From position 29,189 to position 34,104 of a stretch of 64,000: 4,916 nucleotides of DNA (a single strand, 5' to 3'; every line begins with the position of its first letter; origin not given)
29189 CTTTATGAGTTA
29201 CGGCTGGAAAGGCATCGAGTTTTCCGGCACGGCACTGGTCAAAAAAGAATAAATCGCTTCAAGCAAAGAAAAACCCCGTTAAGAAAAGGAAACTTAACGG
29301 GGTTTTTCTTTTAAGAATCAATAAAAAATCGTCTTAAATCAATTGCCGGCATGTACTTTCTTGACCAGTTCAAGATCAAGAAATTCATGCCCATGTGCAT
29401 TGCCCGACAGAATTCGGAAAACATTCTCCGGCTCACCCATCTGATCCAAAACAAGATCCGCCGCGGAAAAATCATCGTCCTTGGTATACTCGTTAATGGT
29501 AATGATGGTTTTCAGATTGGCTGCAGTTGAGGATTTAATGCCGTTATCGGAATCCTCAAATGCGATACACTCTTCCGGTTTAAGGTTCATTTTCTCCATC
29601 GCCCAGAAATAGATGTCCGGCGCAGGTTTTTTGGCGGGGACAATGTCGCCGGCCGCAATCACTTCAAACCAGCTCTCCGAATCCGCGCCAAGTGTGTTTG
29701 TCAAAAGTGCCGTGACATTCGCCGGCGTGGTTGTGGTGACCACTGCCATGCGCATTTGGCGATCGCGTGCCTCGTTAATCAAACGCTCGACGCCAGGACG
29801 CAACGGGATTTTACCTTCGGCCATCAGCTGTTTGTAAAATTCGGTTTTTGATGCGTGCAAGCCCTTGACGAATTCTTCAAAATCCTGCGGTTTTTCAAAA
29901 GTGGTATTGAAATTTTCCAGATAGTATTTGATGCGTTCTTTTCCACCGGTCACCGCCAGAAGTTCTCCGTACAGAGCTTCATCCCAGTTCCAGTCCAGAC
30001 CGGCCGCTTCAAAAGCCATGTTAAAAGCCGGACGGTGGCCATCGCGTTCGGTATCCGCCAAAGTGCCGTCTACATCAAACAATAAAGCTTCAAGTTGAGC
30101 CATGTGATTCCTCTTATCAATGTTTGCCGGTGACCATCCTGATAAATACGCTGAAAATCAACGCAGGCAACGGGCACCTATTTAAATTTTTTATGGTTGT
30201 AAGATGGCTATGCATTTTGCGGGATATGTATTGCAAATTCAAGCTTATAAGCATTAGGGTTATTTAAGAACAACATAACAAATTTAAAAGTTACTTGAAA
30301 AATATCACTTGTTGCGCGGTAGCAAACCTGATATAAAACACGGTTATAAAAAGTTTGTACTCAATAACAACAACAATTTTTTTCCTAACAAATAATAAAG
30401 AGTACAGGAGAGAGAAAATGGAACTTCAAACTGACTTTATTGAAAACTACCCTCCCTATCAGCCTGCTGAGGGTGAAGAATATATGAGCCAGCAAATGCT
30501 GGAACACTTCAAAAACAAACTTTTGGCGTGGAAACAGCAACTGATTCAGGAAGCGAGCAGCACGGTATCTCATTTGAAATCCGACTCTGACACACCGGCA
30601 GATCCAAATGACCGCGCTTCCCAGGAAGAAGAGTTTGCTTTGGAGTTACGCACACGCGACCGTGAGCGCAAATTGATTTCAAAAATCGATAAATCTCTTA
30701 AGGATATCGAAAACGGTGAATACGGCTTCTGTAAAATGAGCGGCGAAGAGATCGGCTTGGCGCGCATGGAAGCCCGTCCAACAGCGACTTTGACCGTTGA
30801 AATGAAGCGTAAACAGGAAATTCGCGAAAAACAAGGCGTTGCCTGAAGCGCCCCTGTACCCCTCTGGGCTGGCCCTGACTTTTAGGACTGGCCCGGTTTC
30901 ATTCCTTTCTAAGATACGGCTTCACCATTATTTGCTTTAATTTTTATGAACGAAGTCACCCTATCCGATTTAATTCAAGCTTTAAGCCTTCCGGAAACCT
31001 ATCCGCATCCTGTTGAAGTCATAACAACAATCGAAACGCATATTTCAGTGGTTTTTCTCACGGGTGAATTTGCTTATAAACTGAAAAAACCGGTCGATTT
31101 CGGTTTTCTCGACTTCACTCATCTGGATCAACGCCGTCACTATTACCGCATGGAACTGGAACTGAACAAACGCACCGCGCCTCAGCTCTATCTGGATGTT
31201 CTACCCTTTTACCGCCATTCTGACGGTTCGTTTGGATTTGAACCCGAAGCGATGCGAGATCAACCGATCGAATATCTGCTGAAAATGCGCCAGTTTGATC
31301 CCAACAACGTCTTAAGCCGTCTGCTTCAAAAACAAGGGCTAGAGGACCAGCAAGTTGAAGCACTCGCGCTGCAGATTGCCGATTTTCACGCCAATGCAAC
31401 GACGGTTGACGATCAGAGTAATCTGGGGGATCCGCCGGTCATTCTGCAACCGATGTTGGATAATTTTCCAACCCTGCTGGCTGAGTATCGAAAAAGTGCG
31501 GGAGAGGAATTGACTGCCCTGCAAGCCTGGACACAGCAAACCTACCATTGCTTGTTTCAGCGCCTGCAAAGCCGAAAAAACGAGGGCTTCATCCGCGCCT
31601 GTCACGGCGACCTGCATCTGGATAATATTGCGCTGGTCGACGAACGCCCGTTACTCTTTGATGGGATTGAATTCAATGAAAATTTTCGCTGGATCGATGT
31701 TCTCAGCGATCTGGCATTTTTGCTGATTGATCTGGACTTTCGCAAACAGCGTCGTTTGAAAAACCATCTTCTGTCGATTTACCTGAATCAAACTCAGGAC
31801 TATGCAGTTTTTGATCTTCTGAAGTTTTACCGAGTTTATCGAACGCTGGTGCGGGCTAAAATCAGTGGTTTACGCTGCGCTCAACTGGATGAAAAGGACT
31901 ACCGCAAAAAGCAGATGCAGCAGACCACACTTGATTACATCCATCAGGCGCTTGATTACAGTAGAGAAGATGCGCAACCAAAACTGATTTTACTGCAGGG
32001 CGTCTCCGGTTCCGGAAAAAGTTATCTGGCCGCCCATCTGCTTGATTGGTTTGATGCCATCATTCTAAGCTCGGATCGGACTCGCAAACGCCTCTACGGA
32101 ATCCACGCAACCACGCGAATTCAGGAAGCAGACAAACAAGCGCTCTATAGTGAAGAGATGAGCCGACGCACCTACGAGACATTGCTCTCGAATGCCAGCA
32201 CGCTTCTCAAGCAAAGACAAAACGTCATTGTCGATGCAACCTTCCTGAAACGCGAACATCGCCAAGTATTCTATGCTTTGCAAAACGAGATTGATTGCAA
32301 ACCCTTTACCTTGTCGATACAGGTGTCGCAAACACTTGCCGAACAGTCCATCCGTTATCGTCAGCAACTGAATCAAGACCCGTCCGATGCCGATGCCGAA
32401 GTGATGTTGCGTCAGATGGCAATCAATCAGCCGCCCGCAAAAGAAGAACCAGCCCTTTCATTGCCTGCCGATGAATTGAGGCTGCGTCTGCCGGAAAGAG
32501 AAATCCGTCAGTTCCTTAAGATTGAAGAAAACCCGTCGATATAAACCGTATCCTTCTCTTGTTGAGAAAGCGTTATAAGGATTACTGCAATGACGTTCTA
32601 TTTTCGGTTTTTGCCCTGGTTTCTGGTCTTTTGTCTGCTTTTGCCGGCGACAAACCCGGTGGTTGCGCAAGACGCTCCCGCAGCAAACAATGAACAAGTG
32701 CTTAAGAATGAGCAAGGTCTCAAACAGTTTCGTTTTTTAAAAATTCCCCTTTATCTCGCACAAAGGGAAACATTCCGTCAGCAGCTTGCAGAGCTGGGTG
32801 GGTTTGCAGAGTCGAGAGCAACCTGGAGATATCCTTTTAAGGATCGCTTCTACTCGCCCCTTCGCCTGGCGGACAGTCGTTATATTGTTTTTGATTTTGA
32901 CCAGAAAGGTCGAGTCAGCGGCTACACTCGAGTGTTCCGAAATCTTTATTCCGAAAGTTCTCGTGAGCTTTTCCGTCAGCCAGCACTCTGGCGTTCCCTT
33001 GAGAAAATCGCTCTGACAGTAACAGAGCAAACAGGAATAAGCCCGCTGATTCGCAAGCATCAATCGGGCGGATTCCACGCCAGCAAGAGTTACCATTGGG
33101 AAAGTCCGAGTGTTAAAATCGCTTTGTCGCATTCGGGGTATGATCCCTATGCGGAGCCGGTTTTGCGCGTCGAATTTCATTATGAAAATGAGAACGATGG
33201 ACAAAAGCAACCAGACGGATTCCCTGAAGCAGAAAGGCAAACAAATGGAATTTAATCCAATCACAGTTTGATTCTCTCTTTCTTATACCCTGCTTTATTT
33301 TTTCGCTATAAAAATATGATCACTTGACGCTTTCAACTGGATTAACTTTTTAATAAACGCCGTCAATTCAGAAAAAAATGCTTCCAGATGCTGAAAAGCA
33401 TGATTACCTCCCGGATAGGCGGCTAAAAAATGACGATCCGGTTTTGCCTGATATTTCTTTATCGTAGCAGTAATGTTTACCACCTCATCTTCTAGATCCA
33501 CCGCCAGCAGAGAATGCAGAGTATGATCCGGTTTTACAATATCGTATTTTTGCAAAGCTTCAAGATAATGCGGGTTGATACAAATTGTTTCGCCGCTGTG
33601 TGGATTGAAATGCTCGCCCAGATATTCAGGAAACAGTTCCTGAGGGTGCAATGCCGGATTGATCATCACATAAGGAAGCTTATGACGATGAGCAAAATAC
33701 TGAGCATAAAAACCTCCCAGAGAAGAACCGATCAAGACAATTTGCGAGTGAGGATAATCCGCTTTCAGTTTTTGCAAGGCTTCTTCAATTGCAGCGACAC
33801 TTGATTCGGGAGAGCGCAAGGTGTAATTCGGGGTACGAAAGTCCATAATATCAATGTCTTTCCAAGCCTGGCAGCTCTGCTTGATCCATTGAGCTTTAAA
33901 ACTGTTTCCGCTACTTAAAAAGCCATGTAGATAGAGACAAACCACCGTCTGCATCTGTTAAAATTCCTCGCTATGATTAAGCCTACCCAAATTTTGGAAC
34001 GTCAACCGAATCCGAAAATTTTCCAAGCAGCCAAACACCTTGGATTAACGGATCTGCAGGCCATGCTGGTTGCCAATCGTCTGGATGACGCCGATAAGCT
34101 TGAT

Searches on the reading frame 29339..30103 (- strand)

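Call 27: search_protein_families(library=pfam, proteins=[window:29339-30103:-])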
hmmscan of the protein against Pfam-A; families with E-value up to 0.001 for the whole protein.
window:29339-30103:- (254 aa): 3 families
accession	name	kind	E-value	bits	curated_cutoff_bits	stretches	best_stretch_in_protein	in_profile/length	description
PF00702.32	Hydrolase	-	5.3e-27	95.9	26.4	1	5-195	2-190/191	haloacid dehalogenase-like hydrolase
PF13419.12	HAD_2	-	6e-25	88.8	23.8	1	7-201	1-177/178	Haloacid dehalogenase-like hydrolase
PF12710.13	HAD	-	1.6e-05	25.9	27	1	8-143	2-127/189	haloacid dehalogenase-like hydrolase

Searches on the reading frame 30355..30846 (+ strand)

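Call 27: search_protein_families(library=pfam, proteins=[window:30355-30846:+])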
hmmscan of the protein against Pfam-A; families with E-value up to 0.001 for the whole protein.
window:30355-30846:+ (163 aa): 2 families
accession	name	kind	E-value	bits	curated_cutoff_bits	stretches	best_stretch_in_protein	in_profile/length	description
PF21157.2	DksA_N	-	1.3e-31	109.1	27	1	49-118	2-71/71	DnaK suppressor protein DksA, N-terminal domain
PF01258.23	zf-dskA_traR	-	3.7e-07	30.5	24.9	1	121-149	1-29/36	Prokaryotic dksA/traR C4-type zinc finger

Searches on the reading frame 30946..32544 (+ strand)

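Call 27: search_protein_families(library=pfam, proteins=[window:30946-32544:+])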
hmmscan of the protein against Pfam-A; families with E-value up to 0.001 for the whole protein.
window:30946-32544:+ (532 aa): 7 families
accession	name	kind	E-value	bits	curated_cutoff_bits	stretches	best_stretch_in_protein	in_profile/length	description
PF13671.12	AAA_33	-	2.3e-26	93.2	27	1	347-496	1-142/143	AAA domain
PF06414.18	Zeta_toxin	-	1e-08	35.3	22.3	1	339-441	10-112/199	Zeta toxin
PF01636.29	APH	-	8.6e-07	29.4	23.2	1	133-289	93-236/239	Phosphotransferase enzyme family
PF08433.16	KTI12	-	0.00013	22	22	1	347-475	3-119/271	Chromatin associated protein KTI12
PF13191.12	AAA_16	-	0.00018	22.5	32.6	0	327-367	7-46/167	AAA ATPase domain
PF07931.18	CPT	-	0.00019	21.7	22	1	346-463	2-119/172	Chloramphenicol phosphotransferase-like protein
PF19974.5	TCAD9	-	0.00025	20.8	40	1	203-278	284-365/429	Ternary complex associated domain 9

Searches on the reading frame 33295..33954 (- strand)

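Call 28: search_protein_families(library=pfam, proteins=[window:33295-33954:-])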
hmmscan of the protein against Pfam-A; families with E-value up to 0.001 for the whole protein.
window:33295-33954:- (219 aa): 5 families
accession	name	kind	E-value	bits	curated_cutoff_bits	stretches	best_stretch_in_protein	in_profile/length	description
PF05728.18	UPF0227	-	1e-29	104.2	21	1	6-201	2-186/187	Uncharacterised protein family (UPF0227)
PF00561.26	Abhydrolase_1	-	1.3e-07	32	25.8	1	7-92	4-91/245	alpha/beta hydrolase fold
PF12146.15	Hydrolase_4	-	5.1e-06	26.4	27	1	48-108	54-117/239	Serine aminopeptidase, S33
PF12697.13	Abhydrolase_6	-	0.00061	21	26.3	1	47-107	43-100/217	Alpha/beta hydrolase family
PF01764.32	Lipase_3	-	0.00063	20.1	22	0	20-88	10-81/140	Lipase (class 3)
